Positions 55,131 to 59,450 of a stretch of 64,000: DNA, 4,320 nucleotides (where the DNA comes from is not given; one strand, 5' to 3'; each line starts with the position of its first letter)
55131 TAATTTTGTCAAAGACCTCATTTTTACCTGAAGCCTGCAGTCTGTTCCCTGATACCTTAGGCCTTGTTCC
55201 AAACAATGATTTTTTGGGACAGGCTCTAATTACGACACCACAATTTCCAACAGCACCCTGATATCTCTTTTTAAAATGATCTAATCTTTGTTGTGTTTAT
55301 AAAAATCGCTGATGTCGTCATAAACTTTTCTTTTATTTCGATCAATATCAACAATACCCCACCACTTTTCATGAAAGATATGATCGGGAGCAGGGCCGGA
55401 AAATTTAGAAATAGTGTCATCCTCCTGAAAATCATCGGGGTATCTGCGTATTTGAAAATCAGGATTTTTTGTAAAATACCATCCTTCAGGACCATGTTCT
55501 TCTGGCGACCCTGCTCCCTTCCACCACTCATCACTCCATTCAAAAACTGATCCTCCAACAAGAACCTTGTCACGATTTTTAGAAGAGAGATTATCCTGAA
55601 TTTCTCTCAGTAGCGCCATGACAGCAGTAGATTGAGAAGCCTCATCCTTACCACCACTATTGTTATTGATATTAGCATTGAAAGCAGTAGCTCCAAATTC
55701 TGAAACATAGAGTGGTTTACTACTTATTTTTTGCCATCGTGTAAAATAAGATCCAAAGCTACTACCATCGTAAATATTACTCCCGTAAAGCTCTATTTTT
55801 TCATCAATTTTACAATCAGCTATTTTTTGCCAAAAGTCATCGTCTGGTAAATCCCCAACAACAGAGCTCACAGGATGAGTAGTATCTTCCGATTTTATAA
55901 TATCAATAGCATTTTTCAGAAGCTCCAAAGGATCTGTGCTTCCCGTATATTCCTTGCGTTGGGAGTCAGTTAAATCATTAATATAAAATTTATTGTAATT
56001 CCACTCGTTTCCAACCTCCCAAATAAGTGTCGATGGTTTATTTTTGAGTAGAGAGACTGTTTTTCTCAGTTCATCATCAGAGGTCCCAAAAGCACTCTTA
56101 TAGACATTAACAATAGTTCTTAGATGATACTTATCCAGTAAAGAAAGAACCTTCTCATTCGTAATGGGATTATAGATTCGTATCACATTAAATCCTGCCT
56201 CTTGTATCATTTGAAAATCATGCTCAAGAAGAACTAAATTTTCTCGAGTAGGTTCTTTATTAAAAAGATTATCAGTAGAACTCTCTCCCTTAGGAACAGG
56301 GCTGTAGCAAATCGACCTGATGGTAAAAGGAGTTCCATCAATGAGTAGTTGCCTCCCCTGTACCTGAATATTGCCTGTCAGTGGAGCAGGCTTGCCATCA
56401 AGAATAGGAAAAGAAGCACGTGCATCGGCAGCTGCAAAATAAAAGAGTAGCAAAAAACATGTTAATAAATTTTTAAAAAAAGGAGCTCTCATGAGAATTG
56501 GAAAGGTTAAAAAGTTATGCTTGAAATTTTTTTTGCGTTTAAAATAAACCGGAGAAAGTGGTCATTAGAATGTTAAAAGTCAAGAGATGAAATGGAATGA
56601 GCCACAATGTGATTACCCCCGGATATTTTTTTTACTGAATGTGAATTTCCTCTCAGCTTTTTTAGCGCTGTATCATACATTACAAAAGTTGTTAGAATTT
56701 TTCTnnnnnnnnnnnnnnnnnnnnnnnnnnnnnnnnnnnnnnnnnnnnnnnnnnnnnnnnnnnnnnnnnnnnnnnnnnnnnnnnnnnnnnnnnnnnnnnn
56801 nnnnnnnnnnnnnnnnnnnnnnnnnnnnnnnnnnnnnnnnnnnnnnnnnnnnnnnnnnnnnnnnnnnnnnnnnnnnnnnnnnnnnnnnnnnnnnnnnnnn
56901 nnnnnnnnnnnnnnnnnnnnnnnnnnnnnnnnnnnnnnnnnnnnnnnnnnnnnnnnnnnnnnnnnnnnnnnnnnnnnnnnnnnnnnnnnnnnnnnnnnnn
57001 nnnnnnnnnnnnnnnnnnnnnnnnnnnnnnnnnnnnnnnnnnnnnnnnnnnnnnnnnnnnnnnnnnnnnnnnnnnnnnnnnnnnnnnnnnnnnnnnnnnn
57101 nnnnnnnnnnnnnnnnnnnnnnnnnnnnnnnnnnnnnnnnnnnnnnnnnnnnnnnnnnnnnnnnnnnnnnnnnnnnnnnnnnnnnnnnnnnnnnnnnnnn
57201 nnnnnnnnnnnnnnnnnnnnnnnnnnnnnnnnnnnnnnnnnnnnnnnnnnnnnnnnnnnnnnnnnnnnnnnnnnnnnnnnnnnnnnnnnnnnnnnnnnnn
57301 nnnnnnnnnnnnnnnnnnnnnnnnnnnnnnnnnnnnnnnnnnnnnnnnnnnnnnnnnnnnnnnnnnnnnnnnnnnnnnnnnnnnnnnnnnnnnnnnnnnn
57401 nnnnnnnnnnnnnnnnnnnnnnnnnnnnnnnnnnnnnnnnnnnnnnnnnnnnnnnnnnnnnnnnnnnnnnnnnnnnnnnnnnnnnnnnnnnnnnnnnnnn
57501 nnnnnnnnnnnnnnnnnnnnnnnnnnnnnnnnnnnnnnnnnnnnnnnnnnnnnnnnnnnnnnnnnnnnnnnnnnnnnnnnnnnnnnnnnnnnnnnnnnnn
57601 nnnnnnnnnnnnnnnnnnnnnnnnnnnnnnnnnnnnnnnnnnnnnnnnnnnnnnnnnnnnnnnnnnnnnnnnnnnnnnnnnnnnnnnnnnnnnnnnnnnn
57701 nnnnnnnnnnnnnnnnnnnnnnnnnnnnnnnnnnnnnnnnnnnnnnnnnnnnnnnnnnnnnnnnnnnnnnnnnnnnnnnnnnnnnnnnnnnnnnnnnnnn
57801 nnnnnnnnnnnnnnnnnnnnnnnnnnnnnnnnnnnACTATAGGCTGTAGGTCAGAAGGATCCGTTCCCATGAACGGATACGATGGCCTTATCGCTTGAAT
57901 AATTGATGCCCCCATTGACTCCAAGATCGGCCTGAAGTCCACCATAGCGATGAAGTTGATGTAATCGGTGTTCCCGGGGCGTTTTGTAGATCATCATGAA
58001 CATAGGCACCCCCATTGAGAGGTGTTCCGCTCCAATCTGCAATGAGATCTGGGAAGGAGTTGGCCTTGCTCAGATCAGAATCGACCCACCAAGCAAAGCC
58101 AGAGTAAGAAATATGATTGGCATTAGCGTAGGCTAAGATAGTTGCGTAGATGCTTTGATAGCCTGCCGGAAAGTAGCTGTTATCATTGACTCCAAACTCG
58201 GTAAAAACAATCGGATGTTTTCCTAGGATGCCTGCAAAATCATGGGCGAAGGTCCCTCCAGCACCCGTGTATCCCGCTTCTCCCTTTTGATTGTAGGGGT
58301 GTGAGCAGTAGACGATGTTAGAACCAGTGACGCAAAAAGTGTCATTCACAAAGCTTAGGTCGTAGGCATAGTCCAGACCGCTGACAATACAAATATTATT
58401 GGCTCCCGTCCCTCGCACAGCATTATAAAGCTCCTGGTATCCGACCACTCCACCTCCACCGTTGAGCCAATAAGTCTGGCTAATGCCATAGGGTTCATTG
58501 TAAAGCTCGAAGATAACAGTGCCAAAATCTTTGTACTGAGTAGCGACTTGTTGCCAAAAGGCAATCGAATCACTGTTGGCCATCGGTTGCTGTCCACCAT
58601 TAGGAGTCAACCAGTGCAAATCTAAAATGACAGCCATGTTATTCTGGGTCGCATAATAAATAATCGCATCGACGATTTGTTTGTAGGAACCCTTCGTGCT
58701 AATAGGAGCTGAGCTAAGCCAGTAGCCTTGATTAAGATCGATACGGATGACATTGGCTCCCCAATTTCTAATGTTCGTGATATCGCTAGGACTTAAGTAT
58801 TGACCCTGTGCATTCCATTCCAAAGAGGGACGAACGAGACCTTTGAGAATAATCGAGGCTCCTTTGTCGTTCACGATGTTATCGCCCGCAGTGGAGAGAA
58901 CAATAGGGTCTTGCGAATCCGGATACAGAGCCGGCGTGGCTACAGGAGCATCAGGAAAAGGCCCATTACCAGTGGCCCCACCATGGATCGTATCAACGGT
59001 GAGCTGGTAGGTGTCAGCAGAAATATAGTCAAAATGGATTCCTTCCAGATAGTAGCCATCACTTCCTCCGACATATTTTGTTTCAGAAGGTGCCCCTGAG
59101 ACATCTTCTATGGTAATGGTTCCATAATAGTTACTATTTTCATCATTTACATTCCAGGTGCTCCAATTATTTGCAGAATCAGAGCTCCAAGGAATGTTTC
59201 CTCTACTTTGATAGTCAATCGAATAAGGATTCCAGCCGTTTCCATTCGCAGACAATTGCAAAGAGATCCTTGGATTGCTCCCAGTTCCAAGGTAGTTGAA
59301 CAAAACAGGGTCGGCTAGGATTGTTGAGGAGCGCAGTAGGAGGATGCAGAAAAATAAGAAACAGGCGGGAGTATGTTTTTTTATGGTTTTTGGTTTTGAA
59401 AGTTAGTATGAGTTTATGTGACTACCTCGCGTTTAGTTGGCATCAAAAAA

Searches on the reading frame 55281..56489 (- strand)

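Call 23: search_protein_families(library=pfam, proteins=[window:55281-56489:-], max_evalue=0.001)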
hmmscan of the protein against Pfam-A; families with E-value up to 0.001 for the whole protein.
window:55281-56489:- (402 aa): 2 families
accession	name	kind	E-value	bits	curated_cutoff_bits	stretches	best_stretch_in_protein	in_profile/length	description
PF02836.23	Glyco_hydro_2_C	-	1.5e-08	34.6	21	1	140-272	113-217/302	Glycosyl hydrolases family 2, TIM barrel domain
PF03198.20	Glyco_hydro_72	-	3.2e-05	23.8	25.9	1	40-321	11-283/314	Glucanosyltransferase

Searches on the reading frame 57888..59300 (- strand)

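Call 23: search_protein_families(library=pfam, proteins=[window:57888-59300:-], max_evalue=0.001)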
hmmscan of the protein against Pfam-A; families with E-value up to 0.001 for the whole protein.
window:57888-59300:- (470 aa): 1 family
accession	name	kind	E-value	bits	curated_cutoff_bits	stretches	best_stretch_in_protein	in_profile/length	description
PF00150.24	Cellulase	-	3e-35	122.5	23.5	1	162-407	17-271/272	Cellulase (glycosyl hydrolase family 5)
